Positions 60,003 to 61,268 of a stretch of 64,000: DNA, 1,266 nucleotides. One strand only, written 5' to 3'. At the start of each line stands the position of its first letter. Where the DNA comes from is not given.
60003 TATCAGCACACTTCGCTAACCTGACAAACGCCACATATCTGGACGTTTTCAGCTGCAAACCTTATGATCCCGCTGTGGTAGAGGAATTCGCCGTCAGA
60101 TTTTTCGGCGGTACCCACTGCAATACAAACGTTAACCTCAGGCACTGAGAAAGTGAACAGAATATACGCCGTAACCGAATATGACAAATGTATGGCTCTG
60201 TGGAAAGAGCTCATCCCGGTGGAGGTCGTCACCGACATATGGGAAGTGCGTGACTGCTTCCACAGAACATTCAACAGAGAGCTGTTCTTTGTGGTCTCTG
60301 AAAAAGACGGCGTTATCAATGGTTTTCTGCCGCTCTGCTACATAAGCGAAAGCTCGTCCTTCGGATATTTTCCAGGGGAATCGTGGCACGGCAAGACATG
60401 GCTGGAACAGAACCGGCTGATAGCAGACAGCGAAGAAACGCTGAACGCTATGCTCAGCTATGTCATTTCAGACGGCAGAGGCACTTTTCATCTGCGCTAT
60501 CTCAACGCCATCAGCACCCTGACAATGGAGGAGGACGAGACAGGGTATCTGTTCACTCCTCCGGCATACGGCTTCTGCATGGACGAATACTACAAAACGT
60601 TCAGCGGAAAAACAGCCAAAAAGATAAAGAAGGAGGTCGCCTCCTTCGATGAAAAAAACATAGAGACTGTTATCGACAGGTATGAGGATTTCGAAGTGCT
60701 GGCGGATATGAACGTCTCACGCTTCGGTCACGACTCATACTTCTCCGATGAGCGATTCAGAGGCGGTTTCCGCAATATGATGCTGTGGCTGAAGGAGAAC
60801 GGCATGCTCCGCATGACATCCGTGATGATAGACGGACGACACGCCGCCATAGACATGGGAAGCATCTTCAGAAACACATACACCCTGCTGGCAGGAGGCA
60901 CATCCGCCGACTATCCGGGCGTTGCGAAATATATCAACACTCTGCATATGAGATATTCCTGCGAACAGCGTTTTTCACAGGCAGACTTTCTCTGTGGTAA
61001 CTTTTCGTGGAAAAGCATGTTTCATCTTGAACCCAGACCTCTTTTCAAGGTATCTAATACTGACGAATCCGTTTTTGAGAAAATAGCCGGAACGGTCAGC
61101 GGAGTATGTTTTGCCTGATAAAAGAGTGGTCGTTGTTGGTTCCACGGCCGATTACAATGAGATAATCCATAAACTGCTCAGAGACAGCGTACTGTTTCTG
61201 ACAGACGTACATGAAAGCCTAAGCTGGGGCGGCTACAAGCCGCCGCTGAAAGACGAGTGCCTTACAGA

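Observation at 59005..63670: TetR-gated four-gene cluster: AdoMetDC-like proenzyme, FemAB/CelD-like transferase, ATP-grasp ligase and fold-III PLP decarboxylase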

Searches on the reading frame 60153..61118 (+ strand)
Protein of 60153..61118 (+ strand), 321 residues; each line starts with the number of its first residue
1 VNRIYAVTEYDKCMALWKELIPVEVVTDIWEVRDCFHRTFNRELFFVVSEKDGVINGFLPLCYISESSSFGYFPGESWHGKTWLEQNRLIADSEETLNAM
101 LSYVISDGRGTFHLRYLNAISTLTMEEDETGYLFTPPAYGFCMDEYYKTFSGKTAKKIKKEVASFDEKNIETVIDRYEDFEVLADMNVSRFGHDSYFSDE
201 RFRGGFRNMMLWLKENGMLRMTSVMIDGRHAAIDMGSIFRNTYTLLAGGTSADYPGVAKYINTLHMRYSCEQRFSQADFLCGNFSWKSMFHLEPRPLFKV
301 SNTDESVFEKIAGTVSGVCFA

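Call 4: search_protein_families(library=pfam, proteins=[window:60153-61118:+], max_evalue=0.01)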
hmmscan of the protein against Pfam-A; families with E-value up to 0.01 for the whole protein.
window:60153-61118:+ (321 aa): 1 family
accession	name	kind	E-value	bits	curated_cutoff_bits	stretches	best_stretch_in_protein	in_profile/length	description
PF13480.13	Acetyltransf_6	-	1.9e-14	54.5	22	1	153-288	2-143/143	Acetyltransferase (GNAT) domain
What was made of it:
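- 60153..61118 (+): Tandem-GNAT (Acetyltransf_6, Fem-like) transferase, probably aminoacyl-tRNA-dependent. PF13480 1.9e-14 (call 4).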

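Call 5: search_protein_families(library=ncbifam, proteins=[window:60153-61118:+], max_evalue=0.01)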
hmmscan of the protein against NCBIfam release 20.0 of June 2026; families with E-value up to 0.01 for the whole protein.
window:60153-61118:+ (321 aa): 1 family
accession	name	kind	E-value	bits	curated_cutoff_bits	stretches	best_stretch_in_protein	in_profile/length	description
TIGR03019.1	pepcterm_femAB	equivalog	0.0022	17.1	260.35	1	35-102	24-86/330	FemAB family XrtA/PEP-CTERM system-associated protein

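Call 22: search_solved_structures(query=window:60153-61115:+, max_evalue=1, show_alignments=1)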
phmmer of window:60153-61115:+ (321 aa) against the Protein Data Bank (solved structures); distinct sequences matched with E-value up to 1: 0.
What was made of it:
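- Closest known: Aminoacyl-tRNA-dependent transferases of small molecules. Different: Only 8-12% sequence identity, and no PDB hit by sequence (call 22).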

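Call 31: find_homologous_proteins(query=window:60153-61115:+, max_evalue=0.001)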
Query window:60153-61115:+ (321 aa): 339 proteins with E <= 0.001 among 1001 candidates; the best 120 are listed.
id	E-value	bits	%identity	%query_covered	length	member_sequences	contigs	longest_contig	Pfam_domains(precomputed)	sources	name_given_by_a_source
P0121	8.1e-210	714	94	100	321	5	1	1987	PF13480.14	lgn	-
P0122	3.4e-154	531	68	99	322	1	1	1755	PF13480.14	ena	-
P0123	3.4e-144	498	66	98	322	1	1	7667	PF13480.14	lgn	-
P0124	2.5e-142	492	65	100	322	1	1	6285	PF13480.14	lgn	-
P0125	3.5e-126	439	62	96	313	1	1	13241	PF13480.14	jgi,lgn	jgi:hypothetical protein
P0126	4.1e-126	439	59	97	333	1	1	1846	PF13480.14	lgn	-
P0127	2.0e-125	436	63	94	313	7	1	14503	PF13480.14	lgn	-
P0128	2.2e-124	433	61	94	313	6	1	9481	PF13480.14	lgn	-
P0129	1.2e-122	427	58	97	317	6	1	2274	PF13480.14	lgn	-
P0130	1.7e-122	427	60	96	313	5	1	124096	PF13480.14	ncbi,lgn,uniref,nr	ncbi:GNAT family N-acetyltransferase [Seleniivibrio sp.]|uniref:GNAT family N-acetyltransferase n=1 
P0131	2.2e-112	393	54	94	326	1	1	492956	PF13480.14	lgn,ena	-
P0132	2.1e-104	367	54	94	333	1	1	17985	PF13480.14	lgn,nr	nr:GNAT family N-acetyltransferase [candidate division Zixibacteria bacterium]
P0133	3.7e-104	366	53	94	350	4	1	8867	PF13480.14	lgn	-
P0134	9.3e-103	362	51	98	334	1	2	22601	PF13480.14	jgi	-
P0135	1.5e-102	361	52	93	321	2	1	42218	PF13480.14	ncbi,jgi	jgi:hypothetical protein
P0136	3.0e-102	360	50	95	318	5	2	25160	PF13480.14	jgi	-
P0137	7.5e-102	359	50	98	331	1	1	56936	PF13480.14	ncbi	ncbi:MAG: GNAT family N-acetyltransferase [bacterium]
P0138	8.6e-102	359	51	96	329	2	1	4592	PF13480.14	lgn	-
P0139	1.5e-101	358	51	96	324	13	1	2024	PF13480.14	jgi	jgi:hypothetical protein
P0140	2.5e-101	357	51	94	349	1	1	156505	PF13480.14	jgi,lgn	jgi:hypothetical protein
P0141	3.9e-101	356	48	97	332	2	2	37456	PF13480.14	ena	-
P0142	4.6e-101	356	48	98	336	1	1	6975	PF13480.14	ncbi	-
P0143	8.2e-101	355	50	97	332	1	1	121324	PF13480.14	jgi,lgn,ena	-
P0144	3.2e-100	353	50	93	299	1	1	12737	PF13480.14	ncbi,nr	ncbi:GNAT family N-acetyltransferase, partial [candidate division GN15 bacterium]|nr:GNAT family N-a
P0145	1.4e-99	351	50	94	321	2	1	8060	PF13480.14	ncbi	-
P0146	1.7e-99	351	50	94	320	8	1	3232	PF13480.14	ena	-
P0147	3.3e-99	350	50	94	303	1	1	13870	PF13480.14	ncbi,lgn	-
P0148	9.5e-99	349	47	100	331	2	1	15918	PF13480.14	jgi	jgi:hypothetical protein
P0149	1.2e-98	348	48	97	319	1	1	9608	PF13480.14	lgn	-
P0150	3.6e-98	347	50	93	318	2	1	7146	PF13480.14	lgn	-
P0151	3.8e-98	347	49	95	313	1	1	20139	PF13480.14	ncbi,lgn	-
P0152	4.0e-98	347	48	98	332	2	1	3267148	PF13480.14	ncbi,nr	ncbi:MAG: GNAT family N-acetyltransferase [Candidatus Zixiibacteriota bacterium]|nr:MAG: GNAT family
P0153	5.7e-98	346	48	99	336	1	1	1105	PF13480.14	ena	-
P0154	6.5e-98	346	50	93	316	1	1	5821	PF13480.14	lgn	-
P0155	8.5e-98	346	47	95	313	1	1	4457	PF13480.14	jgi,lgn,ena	-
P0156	1.2e-97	345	50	98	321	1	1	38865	PF13480.14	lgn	-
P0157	1.5e-97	345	50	95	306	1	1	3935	PF13480.14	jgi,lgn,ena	-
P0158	1.7e-97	345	48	96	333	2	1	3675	PF13480.14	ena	-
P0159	2.0e-97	344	49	94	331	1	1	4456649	PF13480.14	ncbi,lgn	ncbi:MAG: GNAT family N-acetyltransferase [Candidatus Zixiibacteriota bacterium]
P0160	2.6e-97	344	50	94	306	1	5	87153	PF13480.14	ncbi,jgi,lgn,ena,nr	ncbi:MAG: GNAT family N-acetyltransferase [Candidatus Omnitrophica bacterium]|nr:GNAT family N-acety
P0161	4.6e-97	343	49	95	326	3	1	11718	PF13480.14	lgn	-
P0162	7.1e-97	343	51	93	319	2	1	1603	PF13480.14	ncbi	-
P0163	7.1e-97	342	50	93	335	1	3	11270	PF13480.14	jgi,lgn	jgi:hypothetical protein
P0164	1.1e-96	342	49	96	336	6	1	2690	PF13480.14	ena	-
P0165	1.2e-96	342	50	93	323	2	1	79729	PF13480.14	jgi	jgi:hypothetical protein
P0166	1.5e-96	341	47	95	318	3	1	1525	PF13480.14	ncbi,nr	ncbi:MAG: cellulose biosynthesis protein CelD [Candidatus Omnitrophica bacterium CG12_big_fil_rev_8_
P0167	1.6e-96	341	49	96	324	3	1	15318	PF13480.14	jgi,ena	-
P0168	2.0e-96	341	50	94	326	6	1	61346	PF13480.14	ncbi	-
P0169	2.3e-96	341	48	94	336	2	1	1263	PF13480.14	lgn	-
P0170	2.4e-96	341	50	93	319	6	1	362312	PF13480.14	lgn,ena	-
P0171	2.7e-96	341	48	100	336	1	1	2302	PF13480.14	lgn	-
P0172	4.7e-96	340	48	97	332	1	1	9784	PF13480.14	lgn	-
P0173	6.4e-96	339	49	95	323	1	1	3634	PF13480.14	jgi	jgi:hypothetical protein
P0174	8.0e-96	339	49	94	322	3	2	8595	PF13480.14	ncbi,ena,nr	ncbi:MAG TPA: GNAT family N-acetyltransferase [Candidatus Brocadiia bacterium]|nr:GNAT family N-acet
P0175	9.0e-96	339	47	98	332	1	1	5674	PF13480.14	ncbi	-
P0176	9.6e-96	339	47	98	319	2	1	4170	PF13480.14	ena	-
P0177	9.9e-96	339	48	94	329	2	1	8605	PF13480.14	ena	-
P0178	1.2e-95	339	50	94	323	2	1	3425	PF13480.14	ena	-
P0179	1.3e-95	338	52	88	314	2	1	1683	PF13480.14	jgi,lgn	-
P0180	1.5e-95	338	48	94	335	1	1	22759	PF13480.14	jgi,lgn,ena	-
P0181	1.9e-95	338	48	94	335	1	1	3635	PF13480.14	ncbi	-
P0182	2.0e-95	338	46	99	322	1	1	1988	PF13480.14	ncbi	-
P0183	2.0e-95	338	49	93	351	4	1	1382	PF13480.14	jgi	jgi:hypothetical protein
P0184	2.0e-95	338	46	94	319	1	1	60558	PF13480.14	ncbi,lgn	-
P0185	2.3e-95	338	48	94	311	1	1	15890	PF13480.14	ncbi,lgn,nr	ncbi:MAG: GNAT family N-acetyltransferase [Lentisphaerae bacterium]|nr:GNAT family N-acetyltransfera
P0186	4.2e-95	337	46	99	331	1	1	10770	PF13480.14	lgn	-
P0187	5.5e-95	336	49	93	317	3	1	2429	PF13480.14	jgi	jgi:hypothetical protein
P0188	5.8e-95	336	48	96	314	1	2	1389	PF13480.14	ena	-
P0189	6.3e-95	336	50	93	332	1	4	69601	PF13480.14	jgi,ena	-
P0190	8.2e-95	336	49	93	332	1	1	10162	PF13480.14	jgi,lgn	-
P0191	1.1e-94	335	47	97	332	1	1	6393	PF13480.14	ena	-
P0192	1.3e-94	335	49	94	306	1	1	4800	PF13480.14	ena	-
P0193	1.6e-94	335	49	94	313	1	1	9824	PF13480.14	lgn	-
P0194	1.8e-94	335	49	94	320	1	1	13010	PF13480.14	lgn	-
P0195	1.9e-94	335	48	93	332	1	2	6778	PF13480.14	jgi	-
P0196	2.1e-94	334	47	93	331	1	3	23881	PF13480.14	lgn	-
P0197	2.5e-94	334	47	94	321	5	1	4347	PF13480.14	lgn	-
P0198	2.6e-94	334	50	93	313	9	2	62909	PF13480.14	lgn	-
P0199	3.9e-94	334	46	96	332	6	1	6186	PF13480.14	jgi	-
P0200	3.9e-94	333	48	93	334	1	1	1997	PF13480.14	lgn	-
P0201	8.8e-94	332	47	94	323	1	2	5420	PF13480.14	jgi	jgi:hypothetical protein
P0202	9.6e-94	332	46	94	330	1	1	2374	PF13480.14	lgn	-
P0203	1.1e-93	332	49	94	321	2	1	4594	PF13480.14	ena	-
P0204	1.3e-93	332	48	94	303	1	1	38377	PF13480.14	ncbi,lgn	-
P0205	1.4e-93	332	49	95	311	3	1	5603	PF13480.14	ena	-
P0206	1.5e-93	332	49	93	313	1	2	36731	PF13480.14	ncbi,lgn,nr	ncbi:MAG: GNAT family N-acetyltransferase [Candidatus Omnitrophica bacterium]|nr:GNAT family N-acety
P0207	1.7e-93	331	49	92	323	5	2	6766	PF13480.14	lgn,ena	-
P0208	1.9e-93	331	49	95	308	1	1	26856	PF13480.14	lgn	-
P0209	2.2e-93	331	49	93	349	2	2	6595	PF13480.14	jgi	jgi:hypothetical protein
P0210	2.8e-93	331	44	98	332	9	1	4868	PF13480.14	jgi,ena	-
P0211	3.0e-93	331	49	94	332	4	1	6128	PF13480.14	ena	-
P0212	3.3e-93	330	47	98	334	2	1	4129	PF13480.14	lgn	-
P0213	4.5e-93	330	50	94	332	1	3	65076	PF13480.14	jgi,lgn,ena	-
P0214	5.2e-93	330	49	93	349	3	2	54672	PF13480.14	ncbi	-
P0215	7.1e-93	329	47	98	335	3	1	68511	PF13480.14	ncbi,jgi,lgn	-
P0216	7.1e-93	329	47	94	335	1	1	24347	PF13480.14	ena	-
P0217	1.0e-92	329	50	94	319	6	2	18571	PF13480.14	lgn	-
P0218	1.1e-92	329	48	94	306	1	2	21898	PF13480.14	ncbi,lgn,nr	ncbi:MAG: GNAT family N-acetyltransferase [Candidatus Omnitrophota bacterium]|nr:GNAT family N-acety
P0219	1.3e-92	328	47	94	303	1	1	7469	PF13480.14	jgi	-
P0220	1.6e-92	328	47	96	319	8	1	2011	PF13480.14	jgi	jgi:hypothetical protein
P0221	1.8e-92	328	49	93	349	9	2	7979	PF13480.14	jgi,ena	-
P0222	2.2e-92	328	47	97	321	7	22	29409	PF13480.14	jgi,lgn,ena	jgi:hypothetical protein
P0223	2.2e-92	328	47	97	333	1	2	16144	PF13480.14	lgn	-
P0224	2.4e-92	328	47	98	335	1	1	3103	PF13480.14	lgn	-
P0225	2.4e-92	328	45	94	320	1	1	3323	PF13480.14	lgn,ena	-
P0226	2.5e-92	328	48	94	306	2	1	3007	PF13480.14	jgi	-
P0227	2.6e-92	328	48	94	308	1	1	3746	PF13480.14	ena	-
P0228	2.7e-92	327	47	95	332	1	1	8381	PF13480.14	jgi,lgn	jgi:hypothetical protein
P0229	3.4e-92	327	46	98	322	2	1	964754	PF13480.14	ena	-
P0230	3.8e-92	327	47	96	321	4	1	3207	PF13480.14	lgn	-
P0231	3.9e-92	327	49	94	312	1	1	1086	PF13480.14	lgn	-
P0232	3.9e-92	327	48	94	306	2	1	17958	PF13480.14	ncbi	ncbi:MAG: GNAT family N-acetyltransferase [Candidatus Omnitrophota bacterium]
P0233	4.7e-92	327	48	93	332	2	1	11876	PF13480.14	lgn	-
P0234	5.6e-92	326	47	97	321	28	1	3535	PF13480.14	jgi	-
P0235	5.9e-92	326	48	97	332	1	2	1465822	PF13480.14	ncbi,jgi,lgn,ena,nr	ncbi:MAG TPA: GNAT family N-acetyltransferase [candidate division Zixibacteria bacterium]|nr:GNAT fa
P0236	7.3e-92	326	46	94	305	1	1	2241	PF13480.14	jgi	jgi:hypothetical protein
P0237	8.0e-92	326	47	94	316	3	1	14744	PF13480.14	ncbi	-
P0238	9.1e-92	326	46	94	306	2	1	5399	PF13480.14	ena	-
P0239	1.0e-91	326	46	94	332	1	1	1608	PF13480.14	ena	-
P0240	1.1e-91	325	47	94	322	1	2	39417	PF13480.14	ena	-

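Call 41: predict_structure(alignment_id=A2)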
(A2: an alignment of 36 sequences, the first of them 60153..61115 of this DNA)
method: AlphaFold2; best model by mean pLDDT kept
length: 321 residues; sequences in the alignment: 36
mean_pLDDT: 91.1   pTM: 0.88
mean pLDDT of the five models: 91.1, 90.2, 89.2, 87.8, 87.1
residues with pLDDT >= 90: 251; 70-90: 52; 50-70: 7; < 50: 11
segments of 3 or more residues with pLDDT < 50: 311-321
pLDDT, mean of each block of 10 residues (from residue 1): 96 98 96 97 98 97 93 86 88 96 95 92 90 96 93 83 84 97 96 92 97 98 97 98 96 92 97 97 76 92 70 41 49
secondary structure, 60 per line:
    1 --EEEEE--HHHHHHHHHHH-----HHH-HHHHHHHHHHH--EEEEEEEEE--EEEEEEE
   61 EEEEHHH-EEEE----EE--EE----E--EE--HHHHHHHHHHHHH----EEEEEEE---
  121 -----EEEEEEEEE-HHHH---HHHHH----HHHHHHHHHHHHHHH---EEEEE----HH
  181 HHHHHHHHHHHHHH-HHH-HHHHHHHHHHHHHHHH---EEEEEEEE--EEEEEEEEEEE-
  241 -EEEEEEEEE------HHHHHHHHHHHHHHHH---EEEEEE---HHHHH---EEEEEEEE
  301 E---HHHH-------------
elements in order: E3-7 H10-20 H30-40 E43-51 E54-64 E69-72 H94-106 E111-117 E126-134 H136-139 H143-147 H152-166 E170-174 H179-194 H200-215 E219-226 E229-239 E242-250 H257-272 E276-281 H285-289 E293-301 H305-308
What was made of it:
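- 60153..61118 (+): AF2 model pLDDT 91 (call 41).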

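Call 42: search_protein_families(library=padloc, proteins=[window:60153-61118:+], max_evalue=0.01)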
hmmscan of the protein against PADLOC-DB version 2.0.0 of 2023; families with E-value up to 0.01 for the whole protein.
window:60153-61118:+ (321 aa): 0 families
